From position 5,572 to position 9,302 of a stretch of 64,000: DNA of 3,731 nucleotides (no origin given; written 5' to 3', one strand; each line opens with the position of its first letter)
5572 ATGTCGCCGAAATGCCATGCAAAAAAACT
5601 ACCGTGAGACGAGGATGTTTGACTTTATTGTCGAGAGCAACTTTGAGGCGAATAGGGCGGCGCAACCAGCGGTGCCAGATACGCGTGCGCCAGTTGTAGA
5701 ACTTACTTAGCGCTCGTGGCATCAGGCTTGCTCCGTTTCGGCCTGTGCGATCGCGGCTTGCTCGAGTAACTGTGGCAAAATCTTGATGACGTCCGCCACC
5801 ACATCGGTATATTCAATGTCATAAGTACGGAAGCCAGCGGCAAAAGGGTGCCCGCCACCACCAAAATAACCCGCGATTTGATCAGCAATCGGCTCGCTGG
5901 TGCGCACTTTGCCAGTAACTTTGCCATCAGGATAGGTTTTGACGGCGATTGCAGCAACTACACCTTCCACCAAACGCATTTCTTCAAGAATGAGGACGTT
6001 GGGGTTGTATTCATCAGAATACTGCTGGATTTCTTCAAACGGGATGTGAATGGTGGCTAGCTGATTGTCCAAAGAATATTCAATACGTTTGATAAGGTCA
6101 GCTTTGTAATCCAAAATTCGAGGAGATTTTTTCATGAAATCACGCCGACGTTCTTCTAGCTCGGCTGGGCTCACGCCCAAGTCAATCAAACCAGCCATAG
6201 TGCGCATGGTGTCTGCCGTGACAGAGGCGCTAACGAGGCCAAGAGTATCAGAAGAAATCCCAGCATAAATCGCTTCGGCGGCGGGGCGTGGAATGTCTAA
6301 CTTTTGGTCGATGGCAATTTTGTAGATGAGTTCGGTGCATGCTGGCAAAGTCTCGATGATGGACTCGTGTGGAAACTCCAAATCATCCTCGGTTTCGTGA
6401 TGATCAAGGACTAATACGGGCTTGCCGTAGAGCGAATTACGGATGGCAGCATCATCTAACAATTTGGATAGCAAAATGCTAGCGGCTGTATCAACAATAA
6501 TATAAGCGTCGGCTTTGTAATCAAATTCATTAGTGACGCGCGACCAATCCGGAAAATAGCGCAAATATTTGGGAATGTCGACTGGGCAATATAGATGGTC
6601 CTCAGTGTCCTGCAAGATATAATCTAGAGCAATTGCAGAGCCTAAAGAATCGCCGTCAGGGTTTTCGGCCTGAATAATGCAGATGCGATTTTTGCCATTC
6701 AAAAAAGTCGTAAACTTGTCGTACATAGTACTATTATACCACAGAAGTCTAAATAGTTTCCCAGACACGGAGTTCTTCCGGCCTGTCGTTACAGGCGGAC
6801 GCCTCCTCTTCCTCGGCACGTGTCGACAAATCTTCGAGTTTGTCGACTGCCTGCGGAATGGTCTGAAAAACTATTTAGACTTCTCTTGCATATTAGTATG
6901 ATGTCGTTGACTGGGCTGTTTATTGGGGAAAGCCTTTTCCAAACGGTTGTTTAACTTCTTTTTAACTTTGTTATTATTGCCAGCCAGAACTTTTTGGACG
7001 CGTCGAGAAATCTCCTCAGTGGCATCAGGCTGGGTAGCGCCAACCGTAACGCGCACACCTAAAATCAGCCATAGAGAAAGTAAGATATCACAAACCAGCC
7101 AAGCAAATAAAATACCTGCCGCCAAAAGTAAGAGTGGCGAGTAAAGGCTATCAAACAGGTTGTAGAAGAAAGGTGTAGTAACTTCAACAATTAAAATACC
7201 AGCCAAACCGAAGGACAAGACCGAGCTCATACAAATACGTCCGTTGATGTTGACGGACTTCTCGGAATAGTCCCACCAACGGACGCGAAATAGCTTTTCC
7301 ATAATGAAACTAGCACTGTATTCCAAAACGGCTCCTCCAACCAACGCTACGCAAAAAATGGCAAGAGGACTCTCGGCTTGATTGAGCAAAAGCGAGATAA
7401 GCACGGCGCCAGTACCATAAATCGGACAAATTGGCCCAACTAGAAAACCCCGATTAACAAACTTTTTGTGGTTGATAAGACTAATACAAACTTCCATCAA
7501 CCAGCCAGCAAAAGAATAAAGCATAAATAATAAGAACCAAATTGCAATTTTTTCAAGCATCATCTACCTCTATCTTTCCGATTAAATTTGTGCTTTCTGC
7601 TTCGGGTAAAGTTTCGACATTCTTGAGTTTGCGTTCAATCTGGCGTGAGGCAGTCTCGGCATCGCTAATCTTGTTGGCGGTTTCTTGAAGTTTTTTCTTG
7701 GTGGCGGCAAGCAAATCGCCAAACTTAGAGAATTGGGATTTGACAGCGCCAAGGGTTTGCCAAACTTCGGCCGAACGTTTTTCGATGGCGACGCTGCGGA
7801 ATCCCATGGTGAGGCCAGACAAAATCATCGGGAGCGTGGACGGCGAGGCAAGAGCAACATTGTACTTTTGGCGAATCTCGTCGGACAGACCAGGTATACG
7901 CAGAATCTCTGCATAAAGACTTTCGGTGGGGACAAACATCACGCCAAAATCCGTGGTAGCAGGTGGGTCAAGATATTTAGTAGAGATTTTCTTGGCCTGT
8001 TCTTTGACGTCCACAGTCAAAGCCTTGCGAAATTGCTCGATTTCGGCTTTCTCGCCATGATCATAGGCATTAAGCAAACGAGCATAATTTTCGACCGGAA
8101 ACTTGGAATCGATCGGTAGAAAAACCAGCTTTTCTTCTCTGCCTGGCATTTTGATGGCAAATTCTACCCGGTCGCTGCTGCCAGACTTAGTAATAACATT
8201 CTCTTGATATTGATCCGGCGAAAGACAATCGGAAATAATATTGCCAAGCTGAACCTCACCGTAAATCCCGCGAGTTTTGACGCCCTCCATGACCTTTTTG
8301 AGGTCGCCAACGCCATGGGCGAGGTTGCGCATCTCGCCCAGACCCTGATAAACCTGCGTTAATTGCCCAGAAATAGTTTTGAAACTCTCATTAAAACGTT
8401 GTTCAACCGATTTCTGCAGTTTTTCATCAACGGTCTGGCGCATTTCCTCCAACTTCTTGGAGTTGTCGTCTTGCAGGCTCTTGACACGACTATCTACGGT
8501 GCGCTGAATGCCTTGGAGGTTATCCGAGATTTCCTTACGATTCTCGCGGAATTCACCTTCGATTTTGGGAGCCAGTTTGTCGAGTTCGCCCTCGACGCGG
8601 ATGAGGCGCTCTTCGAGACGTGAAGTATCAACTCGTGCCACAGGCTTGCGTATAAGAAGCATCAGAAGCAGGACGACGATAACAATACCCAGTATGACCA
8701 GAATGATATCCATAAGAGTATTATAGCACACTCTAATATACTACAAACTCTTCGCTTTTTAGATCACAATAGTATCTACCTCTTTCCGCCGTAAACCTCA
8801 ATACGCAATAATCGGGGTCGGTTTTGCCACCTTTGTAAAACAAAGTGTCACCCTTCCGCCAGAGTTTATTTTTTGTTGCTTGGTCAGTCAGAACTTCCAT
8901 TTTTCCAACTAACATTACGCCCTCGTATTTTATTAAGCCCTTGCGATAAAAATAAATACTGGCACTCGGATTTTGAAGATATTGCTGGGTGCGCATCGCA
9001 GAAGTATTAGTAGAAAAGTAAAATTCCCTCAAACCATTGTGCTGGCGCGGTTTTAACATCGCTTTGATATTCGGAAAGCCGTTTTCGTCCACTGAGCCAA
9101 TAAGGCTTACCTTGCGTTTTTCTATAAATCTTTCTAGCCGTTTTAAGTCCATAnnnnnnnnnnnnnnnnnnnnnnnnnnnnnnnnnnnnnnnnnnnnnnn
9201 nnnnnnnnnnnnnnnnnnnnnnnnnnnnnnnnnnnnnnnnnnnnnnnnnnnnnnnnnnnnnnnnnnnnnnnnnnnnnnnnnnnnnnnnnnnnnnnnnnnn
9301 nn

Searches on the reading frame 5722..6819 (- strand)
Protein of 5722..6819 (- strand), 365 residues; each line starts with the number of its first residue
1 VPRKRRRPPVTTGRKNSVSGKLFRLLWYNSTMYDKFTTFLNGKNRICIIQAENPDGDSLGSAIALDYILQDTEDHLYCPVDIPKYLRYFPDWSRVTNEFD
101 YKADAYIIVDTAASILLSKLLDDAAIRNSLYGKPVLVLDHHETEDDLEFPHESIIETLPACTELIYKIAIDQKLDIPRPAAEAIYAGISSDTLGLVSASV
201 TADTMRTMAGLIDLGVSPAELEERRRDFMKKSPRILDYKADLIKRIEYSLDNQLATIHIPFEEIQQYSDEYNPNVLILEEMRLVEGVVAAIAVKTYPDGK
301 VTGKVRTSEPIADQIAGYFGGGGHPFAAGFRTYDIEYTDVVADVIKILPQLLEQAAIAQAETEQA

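Call 94: search_protein_families(library=pfam, proteins=[window:5722-6819:-], max_evalue=0.0001)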
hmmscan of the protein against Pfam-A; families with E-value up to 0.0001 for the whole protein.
window:5722-6819:- (365 aa): 1 family
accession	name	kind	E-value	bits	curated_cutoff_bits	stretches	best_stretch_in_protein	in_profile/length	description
PF01368.27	DHH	-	9.6e-12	45.7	28.1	1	45-188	1-125/125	DHH family, N-terminal domain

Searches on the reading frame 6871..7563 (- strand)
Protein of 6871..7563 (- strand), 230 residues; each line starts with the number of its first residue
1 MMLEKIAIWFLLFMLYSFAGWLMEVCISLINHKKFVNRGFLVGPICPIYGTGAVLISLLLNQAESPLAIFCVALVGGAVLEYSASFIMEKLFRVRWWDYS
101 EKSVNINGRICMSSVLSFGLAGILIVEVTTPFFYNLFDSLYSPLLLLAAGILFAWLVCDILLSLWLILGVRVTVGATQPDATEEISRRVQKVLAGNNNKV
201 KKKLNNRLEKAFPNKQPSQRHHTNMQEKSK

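Call 94: search_protein_families(library=pfam, proteins=[window:6871-7563:-], max_evalue=0.0001)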
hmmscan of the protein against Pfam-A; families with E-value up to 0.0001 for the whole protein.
window:6871-7563:- (230 aa): 1 family
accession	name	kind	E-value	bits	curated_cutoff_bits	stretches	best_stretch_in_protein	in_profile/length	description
PF06541.16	ABC_trans_CmpB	-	1.1e-46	159.2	25.9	1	11-163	1-150/151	Putative ABC-transporter type IV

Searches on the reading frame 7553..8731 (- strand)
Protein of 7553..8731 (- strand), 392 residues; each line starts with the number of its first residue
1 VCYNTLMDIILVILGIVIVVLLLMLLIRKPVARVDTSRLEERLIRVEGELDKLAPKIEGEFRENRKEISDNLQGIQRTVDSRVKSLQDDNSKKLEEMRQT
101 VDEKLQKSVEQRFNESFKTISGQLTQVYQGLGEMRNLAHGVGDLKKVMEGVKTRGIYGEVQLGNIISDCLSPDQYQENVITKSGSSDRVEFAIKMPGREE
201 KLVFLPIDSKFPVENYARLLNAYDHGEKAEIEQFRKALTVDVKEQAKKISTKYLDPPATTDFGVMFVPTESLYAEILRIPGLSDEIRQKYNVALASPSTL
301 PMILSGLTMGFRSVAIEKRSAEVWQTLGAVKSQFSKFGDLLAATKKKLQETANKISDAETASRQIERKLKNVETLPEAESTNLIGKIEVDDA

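Call 94: search_protein_families(library=pfam, proteins=[window:7553-8731:-], max_evalue=0.0001)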
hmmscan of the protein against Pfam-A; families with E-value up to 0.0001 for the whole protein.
window:7553-8731:- (392 aa): 2 families
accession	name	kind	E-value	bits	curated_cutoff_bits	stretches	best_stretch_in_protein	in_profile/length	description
PF02646.22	RmuC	-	2.2e-71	240.8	26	1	92-380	1-289/291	RmuC family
PF04513.17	Baculo_PEP_C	-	8.8e-05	23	38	0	67-145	17-98/140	Baculovirus polyhedron envelope protein, PEP, C terminus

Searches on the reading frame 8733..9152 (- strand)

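Call 60: search_protein_families(library=pfam, proteins=[window:8733-9152:-], max_evalue=0.01)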
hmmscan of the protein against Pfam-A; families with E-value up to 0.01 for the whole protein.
window:8733-9152:- (139 aa): 2 families
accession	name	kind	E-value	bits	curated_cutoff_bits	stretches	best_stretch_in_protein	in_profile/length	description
PF01243.27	PNPOx_N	-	5.4e-15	56.3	28.1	1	5-129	4-120/120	Pyridoxamine 5'-phosphate oxidase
PF16242.11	Pyrid_ox_like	-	9.2e-12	45.1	28.8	1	5-129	5-126/149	Pyridoxamine 5'-phosphate oxidase like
